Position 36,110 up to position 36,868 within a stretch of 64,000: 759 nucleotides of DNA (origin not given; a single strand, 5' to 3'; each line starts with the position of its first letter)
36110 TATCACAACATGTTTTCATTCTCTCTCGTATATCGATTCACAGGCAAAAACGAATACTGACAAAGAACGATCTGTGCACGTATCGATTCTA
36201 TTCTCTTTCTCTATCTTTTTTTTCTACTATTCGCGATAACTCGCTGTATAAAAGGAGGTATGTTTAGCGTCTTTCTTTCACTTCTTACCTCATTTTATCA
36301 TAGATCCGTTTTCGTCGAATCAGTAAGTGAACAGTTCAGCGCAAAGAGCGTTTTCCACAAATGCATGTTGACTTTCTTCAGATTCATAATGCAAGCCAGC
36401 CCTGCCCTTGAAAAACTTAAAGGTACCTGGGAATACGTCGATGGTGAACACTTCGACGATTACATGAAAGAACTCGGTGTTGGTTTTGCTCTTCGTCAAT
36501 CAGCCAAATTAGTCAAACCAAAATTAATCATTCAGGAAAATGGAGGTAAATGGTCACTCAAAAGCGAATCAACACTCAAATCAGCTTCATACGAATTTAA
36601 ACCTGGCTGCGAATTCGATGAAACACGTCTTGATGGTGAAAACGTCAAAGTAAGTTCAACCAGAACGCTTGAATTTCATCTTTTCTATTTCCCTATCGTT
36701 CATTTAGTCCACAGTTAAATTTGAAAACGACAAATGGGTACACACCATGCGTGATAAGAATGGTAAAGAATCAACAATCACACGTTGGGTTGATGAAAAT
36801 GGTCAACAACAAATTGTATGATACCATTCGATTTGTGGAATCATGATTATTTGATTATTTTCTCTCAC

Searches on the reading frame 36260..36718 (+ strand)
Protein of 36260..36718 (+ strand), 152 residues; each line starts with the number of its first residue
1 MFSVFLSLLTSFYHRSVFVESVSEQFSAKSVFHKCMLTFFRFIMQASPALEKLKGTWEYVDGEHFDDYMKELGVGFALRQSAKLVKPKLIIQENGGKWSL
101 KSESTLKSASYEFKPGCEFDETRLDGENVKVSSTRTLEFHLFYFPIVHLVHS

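Call 18: search_protein_families(library=pfam, proteins=[window:36260-36718:+], max_evalue=0.01)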
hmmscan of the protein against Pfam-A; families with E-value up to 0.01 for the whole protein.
window:36260-36718:+ (152 aa): 1 family
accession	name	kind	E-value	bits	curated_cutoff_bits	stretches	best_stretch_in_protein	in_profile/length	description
PF00061.29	Lipocalin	-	1.5e-10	41.9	23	1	55-143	2-94/145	Lipocalin / cytosolic fatty-acid binding protein family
